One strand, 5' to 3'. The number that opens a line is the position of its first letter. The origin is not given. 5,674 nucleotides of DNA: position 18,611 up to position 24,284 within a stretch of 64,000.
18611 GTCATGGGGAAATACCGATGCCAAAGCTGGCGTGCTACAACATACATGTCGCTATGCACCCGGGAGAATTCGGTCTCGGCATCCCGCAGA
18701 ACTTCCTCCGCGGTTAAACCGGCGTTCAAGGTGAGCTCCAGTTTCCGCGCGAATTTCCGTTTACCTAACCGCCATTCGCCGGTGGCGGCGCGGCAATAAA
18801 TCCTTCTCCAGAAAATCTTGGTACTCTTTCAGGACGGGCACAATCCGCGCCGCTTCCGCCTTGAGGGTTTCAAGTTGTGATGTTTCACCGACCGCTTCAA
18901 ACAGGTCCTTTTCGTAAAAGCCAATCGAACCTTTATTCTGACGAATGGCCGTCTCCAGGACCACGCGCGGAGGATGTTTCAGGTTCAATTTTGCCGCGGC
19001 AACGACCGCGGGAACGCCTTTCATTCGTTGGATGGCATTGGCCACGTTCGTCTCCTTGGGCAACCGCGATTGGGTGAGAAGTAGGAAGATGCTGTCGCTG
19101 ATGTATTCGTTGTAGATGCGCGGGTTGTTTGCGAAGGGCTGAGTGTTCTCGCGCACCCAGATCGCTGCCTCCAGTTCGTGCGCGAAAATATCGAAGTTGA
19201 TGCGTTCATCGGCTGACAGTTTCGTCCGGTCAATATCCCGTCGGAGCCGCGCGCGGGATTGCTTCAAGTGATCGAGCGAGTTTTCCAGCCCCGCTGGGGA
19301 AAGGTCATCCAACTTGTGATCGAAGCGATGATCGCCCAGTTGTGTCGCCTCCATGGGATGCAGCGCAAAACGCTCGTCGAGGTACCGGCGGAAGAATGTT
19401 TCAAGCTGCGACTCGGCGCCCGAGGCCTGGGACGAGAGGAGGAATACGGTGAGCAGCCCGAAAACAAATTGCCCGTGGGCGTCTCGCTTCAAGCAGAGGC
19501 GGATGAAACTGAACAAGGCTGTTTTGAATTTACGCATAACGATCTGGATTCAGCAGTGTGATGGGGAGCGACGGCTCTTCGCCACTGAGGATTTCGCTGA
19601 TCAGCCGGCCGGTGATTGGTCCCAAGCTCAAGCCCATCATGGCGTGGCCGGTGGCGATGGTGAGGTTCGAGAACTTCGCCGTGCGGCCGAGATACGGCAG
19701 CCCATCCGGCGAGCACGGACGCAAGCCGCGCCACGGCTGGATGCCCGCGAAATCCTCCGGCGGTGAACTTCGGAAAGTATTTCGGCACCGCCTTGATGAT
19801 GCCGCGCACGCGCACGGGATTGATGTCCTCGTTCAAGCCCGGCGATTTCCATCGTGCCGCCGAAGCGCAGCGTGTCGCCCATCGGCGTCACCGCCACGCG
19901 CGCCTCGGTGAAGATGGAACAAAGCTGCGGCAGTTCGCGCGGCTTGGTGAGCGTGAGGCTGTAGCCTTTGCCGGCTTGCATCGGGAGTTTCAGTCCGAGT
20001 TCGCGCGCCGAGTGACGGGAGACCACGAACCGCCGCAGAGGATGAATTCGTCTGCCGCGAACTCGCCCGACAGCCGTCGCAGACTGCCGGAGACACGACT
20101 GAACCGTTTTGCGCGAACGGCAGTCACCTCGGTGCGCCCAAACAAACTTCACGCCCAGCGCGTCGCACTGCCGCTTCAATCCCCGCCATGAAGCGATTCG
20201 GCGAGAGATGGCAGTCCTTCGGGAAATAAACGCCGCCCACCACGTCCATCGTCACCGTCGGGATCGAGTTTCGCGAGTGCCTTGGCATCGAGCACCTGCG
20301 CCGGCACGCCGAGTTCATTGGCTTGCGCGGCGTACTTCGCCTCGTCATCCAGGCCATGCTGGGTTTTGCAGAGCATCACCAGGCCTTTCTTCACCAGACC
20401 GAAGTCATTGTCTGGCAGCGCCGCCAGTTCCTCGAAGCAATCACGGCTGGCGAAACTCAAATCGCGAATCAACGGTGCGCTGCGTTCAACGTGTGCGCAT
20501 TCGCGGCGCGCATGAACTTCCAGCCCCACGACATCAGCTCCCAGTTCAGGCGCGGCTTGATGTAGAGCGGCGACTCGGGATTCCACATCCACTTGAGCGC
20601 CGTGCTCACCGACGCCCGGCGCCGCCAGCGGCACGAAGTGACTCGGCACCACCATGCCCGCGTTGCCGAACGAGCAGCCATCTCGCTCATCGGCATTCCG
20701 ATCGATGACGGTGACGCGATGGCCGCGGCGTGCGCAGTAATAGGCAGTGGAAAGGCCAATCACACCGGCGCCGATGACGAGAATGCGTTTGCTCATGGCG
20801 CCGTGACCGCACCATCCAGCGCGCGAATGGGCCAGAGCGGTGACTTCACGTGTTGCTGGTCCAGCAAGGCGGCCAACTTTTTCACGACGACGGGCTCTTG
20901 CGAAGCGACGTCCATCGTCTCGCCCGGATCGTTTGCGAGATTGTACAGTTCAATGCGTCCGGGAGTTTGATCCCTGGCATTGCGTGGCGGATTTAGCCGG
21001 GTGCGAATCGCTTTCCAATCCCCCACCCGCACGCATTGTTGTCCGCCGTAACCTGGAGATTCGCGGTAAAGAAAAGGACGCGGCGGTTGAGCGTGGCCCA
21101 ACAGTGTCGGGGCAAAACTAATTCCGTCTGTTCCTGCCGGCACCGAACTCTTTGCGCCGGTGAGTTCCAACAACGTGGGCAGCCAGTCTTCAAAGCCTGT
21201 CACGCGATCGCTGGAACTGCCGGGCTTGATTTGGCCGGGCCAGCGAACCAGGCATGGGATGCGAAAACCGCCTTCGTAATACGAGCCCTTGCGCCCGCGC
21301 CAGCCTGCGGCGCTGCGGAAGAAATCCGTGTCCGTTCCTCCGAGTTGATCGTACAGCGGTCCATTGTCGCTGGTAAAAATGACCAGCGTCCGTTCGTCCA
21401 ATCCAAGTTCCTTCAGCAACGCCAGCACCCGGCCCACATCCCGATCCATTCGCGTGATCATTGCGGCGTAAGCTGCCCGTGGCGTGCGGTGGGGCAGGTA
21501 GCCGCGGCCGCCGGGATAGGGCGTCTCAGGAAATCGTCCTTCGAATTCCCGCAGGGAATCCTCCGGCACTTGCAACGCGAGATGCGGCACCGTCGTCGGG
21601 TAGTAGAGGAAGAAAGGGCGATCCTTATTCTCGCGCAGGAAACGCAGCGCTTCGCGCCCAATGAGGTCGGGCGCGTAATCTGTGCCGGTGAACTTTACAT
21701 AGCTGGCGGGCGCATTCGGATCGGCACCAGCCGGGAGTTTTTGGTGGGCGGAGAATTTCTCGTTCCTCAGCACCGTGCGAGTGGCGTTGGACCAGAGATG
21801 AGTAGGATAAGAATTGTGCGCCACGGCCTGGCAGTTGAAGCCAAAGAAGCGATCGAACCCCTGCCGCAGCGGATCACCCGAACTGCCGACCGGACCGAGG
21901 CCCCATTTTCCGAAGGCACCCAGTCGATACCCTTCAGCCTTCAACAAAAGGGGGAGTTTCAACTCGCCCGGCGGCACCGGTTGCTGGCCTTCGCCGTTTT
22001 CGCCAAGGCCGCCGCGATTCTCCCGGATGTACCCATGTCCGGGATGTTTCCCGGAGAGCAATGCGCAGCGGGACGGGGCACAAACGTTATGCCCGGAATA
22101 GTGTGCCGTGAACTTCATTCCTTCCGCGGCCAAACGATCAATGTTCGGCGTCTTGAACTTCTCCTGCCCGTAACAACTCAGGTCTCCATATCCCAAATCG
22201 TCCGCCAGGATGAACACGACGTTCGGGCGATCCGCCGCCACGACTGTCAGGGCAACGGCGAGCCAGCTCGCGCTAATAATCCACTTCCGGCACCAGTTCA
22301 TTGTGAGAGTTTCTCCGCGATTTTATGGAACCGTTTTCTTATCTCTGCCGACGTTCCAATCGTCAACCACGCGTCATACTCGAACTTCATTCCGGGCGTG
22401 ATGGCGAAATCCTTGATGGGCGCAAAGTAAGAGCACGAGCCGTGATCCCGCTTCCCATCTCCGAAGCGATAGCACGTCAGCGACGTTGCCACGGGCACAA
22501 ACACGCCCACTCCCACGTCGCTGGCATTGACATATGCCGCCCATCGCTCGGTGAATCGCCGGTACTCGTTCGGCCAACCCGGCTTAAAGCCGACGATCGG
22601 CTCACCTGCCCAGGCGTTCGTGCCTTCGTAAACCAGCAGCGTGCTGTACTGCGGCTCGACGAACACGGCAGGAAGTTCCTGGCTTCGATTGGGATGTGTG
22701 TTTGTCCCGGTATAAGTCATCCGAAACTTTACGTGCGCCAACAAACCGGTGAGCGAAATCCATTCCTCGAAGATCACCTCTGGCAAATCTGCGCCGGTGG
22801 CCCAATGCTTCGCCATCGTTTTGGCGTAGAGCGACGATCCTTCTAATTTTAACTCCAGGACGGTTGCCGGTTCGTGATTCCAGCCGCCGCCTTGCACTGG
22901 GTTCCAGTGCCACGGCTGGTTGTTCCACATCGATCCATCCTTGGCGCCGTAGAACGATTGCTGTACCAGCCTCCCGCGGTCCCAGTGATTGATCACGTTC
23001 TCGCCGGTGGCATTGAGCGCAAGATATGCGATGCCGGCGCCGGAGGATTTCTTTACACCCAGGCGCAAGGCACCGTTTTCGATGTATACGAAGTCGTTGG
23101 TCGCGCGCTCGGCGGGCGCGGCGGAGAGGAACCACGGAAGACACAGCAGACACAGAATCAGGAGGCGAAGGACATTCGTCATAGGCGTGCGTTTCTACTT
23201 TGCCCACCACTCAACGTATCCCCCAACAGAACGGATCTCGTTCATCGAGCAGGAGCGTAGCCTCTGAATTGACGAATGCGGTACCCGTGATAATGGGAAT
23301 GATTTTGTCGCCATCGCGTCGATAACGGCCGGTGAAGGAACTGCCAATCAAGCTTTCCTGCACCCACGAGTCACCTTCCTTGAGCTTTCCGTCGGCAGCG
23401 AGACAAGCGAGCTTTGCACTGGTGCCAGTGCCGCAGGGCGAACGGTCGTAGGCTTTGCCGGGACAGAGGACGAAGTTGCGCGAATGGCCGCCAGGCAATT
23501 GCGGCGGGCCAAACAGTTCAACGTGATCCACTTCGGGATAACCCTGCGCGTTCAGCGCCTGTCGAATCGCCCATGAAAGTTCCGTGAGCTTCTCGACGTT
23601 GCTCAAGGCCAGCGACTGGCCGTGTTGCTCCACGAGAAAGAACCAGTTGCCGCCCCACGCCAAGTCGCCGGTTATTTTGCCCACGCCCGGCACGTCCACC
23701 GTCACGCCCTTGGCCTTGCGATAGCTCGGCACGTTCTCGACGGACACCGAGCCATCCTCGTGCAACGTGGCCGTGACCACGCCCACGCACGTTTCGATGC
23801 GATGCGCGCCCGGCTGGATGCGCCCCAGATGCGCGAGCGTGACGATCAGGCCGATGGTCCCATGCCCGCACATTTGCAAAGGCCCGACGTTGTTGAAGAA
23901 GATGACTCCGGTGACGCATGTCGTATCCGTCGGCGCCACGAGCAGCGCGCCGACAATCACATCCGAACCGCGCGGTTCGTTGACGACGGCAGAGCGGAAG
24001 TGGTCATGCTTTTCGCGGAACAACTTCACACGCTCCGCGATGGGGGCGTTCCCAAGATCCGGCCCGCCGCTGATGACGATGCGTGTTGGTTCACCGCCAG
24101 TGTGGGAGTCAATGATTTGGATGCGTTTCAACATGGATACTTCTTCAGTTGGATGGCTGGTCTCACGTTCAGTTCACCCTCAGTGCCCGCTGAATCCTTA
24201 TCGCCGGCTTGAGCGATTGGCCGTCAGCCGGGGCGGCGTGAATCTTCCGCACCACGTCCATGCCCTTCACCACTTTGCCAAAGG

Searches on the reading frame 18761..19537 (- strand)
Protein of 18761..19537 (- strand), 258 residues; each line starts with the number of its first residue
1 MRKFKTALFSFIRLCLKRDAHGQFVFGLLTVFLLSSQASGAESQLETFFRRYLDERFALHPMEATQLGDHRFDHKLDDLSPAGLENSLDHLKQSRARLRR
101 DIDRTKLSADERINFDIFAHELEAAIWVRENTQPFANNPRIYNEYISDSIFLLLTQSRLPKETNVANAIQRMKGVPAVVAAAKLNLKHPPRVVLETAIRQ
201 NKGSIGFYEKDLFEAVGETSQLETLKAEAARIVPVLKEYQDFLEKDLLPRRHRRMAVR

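Call 17: search_protein_families(library=pfam, proteins=[window:18761-19537:-], max_evalue=0.001)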
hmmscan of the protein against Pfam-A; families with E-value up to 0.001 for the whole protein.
window:18761-19537:- (258 aa): 1 family
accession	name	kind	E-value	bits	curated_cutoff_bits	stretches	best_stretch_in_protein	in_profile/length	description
PF05960.17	DUF885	-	1.5e-27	97.9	32.4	1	61-252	1-205/532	Bacterial protein of unknown function (DUF885)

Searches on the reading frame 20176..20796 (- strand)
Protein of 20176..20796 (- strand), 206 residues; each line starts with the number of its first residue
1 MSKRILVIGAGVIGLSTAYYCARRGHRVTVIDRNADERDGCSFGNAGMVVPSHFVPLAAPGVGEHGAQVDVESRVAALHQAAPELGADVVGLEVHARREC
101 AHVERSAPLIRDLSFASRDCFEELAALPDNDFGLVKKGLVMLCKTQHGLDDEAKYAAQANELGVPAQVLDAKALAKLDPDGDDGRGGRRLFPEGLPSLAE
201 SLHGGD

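Call 17: search_protein_families(library=pfam, proteins=[window:20176-20796:-], max_evalue=0.001)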
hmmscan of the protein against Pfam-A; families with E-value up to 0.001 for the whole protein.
window:20176-20796:- (206 aa): 11 families
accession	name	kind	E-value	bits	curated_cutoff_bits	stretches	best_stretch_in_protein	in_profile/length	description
PF01266.30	DAO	-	6.7e-25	88.8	27.9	1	4-187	1-137/353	FAD dependent oxidoreductase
PF13450.12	NAD_binding_8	-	1e-07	32.5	21.9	1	7-35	1-29/68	NAD(P)-binding Rossmann-like domain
PF00070.33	Pyr_redox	-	1.6e-06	29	22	1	4-34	1-31/82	Pyridine nucleotide-disulphide oxidoreductase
PF07992.20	Pyr_redox_2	-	4.2e-06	26.8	26.1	1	2-34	142-174/291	Pyridine nucleotide-disulphide oxidoreductase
PF02737.24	3HCDH_N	-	1.2e-05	25.7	22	1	5-37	2-34/180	3-hydroxyacyl-CoA dehydrogenase, NAD binding domain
PF03721.20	UDPG_MGDP_dh_N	-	2.8e-05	24.2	27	1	4-36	2-34/187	UDP-glucose/GDP-mannose dehydrogenase family, NAD binding domain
PF01262.27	AlaDh_PNT_C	-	4.4e-05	23.4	23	1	4-38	30-64/214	Alanine dehydrogenase/PNT, C-terminal domain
PF03435.24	Sacchrp_dh_NADP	-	7.1e-05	23.6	25.1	1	5-38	1-36/129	Saccharopine dehydrogenase NADP binding domain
PF00890.30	FAD_binding_2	-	9.5e-05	22.2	20.4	1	5-52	2-49/414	FAD binding domain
PF02558.23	ApbA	-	0.00051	20.1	22.2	1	5-35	1-31/150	Ketopantoate reductase PanE/ApbA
PF21799.2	MurD-like_N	-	0.00055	20.6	27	1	3-36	1-34/88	Mur ligase MurD-like, N-terminal domain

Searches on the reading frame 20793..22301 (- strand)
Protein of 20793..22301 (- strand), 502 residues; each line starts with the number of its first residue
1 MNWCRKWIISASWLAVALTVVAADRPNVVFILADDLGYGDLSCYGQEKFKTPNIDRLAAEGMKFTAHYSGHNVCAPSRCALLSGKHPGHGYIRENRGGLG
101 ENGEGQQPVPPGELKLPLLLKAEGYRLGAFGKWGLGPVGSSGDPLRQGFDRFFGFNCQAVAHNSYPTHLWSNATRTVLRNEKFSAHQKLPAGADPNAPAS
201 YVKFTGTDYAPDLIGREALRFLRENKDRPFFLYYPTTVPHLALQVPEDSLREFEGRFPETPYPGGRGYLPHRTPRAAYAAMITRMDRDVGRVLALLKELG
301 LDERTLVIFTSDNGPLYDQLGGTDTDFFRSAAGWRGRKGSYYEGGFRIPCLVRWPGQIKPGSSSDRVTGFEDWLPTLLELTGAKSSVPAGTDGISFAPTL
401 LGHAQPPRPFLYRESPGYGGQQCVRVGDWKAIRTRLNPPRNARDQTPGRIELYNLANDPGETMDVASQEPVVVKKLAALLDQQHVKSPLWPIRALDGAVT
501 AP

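Call 17: search_protein_families(library=pfam, proteins=[window:20793-22301:-], max_evalue=0.001)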
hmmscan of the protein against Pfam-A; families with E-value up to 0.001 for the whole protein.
window:20793-22301:- (502 aa): 3 families
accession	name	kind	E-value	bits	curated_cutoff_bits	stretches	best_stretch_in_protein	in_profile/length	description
PF00884.28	Sulfatase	-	3.6e-59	201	25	1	26-383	1-301/301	Sulfatase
PF16347.10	SGSH_C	-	5.1e-10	40.2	29.3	1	340-480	10-148/154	N-sulphoglucosamine sulphohydrolase, C-terminal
PF01663.27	Phosphodiest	-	6.9e-07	29.6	23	0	277-314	183-220/342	Type I phosphodiesterase / nucleotide pyrophosphatase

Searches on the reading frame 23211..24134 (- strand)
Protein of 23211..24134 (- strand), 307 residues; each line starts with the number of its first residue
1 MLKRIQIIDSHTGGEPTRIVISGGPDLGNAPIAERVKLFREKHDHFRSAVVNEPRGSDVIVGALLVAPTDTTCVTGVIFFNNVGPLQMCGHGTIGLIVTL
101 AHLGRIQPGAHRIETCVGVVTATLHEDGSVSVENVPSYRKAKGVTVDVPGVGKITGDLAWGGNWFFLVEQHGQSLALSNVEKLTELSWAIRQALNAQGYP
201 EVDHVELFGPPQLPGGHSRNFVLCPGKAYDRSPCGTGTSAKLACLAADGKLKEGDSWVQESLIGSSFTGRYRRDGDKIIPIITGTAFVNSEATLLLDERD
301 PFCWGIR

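Call 17: search_protein_families(library=pfam, proteins=[window:23211-24134:-], max_evalue=0.001)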
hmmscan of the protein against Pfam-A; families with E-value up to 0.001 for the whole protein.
window:23211-24134:- (307 aa): 3 families
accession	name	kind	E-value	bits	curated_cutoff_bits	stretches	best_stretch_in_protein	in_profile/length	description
PF05544.16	Pro_racemase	-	6.8e-101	338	27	1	7-307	1-325/325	Proline racemase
PF02567.21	PhzC-PhzF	-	4.8e-05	23.4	27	1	77-130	55-108/281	Phenazine biosynthesis-like protein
PF01678.24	DAP_epimerase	-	8e-05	23.1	34.7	0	49-132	29-113/121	Diaminopimelate epimerase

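Call 56: find_encoding_contigs(protein=window:23211-24134:-, flank=6000, max_places=3)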
Protein window:23211-24134:- (307 aa): no gene with exactly this product is on record in the collection.

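Call 79: search_protein_families(library=ncbifam, proteins=[window:23211-24134:-], max_evalue=0.00001)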
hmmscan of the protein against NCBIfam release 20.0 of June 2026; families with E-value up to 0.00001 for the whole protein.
window:23211-24134:- (307 aa): 6 families
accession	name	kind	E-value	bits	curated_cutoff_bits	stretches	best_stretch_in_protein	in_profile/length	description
NF052296.1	HdxProlEpimProt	equivalog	7.4e-128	426.3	450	1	6-307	2-309/309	4-hydroxyproline epimerase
NF010577.0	PRK13970.1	equivalog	3.1e-127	424.2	442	1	1-306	1-309/311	4-hydroxyproline epimerase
NF010578.0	PRK13971.1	equivalog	1.5e-69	234.7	376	1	4-306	5-330/333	4-hydroxyproline epimerase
NF010576.0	PRK13969.1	equivalog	5.5e-65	219.5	556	1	2-305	4-331/335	proline racemase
NF045511.1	TransHydProDhtase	equivalog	1.6e-53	182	540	1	3-305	5-331/335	trans-3-hydroxy-L-proline dehydratase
NF047722.1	T3LHypDht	equivalog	9e-37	126.9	550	1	3-307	5-334/341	trans-3-hydroxy-L-proline dehydratase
